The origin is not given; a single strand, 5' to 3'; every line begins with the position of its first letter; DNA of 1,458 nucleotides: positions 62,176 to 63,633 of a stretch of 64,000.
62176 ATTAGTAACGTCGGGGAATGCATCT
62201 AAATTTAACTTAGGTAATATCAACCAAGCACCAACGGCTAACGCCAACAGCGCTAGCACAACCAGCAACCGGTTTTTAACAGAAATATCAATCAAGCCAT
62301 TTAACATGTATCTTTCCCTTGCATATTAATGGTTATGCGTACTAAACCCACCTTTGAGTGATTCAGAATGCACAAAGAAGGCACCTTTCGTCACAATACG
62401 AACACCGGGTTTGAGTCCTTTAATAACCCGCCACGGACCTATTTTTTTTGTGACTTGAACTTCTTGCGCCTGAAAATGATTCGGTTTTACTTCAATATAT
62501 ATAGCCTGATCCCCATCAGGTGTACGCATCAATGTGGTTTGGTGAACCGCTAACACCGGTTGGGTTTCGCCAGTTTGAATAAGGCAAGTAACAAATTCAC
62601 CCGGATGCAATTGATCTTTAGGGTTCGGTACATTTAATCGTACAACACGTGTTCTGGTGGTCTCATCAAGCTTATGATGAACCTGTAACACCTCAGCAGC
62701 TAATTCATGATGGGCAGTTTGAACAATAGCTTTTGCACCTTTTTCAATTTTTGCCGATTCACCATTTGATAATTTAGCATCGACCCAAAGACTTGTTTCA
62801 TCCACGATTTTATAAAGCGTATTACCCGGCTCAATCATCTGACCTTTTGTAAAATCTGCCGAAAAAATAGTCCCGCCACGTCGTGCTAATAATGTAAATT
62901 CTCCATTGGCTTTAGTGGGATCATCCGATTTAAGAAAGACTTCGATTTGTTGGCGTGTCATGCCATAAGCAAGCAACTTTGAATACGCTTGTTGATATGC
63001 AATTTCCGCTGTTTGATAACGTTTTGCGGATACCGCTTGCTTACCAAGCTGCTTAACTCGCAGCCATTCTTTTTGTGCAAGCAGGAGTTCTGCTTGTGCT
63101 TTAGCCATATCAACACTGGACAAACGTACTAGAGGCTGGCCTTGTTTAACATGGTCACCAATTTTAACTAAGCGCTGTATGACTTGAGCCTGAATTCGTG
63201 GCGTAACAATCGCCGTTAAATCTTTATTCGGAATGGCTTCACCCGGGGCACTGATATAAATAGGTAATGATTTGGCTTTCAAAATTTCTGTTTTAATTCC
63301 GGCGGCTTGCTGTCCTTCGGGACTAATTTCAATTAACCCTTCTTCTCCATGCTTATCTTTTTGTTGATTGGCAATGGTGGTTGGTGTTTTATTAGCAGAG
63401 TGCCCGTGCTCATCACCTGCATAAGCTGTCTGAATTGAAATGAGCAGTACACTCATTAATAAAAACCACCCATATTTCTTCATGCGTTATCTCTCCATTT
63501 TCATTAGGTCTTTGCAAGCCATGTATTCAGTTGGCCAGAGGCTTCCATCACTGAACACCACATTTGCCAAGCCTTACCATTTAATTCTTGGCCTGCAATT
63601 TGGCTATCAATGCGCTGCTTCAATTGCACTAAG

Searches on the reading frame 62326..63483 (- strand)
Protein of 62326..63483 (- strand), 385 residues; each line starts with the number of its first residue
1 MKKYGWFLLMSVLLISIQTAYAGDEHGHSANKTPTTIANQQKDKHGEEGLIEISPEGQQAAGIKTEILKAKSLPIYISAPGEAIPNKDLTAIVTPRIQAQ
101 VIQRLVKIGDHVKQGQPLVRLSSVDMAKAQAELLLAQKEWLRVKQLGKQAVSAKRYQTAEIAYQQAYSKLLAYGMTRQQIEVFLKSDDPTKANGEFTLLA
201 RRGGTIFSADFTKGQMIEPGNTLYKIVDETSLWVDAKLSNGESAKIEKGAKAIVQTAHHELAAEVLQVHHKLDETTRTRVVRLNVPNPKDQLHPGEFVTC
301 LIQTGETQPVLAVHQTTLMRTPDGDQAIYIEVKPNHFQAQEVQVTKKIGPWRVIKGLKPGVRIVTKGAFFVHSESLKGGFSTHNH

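Call 10: search_protein_families(library=pfam, proteins=[window:62326-63483:-], max_evalue=0.001)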
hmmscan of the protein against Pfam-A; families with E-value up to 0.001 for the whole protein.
window:62326-63483:- (385 aa): 3 families
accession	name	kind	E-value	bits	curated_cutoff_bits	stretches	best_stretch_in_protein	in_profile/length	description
PF16576.10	HlyD_D23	-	7e-36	124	30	1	77-298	6-214/214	Barrel-sandwich domain of CusB or HlyD membrane-fusion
PF13437.12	HlyD_3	-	2.9e-20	73.4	22.2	1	197-295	1-106/106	HlyD family secretion protein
PF13533.13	Biotin_lipoyl_2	-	0.00089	19.5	29.8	0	93-121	3-31/32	Biotin-lipoyl like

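Call 57: find_encoding_contigs(protein=window:62326-63483:-, flank=10000, max_places=3)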
Protein window:62326-63483:- (385 aa): 1 contig read that carries it; 1 place shown.
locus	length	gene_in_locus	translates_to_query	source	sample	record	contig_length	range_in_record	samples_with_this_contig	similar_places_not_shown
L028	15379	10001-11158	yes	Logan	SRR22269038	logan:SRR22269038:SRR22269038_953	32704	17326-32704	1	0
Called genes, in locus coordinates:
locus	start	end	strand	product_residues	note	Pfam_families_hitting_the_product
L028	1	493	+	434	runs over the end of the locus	PF02321:OEP (weak)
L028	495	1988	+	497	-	PF19335:HMBD, PF25919:BSH_CusB, PF25973:BSH_CzcB, PF25869:3HB_CusB, PF25954:Beta-barrel_RND_2, PF25967:RND-MFP_C (weak), PF25975:CzcB_C, PF11604:CusF_Ec, +1 more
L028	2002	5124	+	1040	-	PF00873:ACR_tran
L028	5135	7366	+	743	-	PF00403:HMA, PF00122:E1-E2_ATPase, PF00702:Hydrolase, PF08282:Hydrolase_3 (faint)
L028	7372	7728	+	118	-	PF13473:Cupredoxin_1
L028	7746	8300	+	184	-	PF09990:DUF2231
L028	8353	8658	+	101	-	PF24035:DUF7344 (faint), PF12840:HTH_20, PF01022:HTH_5, PF12802:MarR_2 (weak)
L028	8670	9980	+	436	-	PF02321:OEP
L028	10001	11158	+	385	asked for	PF25917:BSH_RND (faint), PF25919:BSH_CusB (weak), PF25973:BSH_CzcB, PF25954:Beta-barrel_RND_2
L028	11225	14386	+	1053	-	PF00873:ACR_tran, PF03176:MMPL (faint)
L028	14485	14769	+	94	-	-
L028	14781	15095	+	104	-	PF00403:HMA (weak)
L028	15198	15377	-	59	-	?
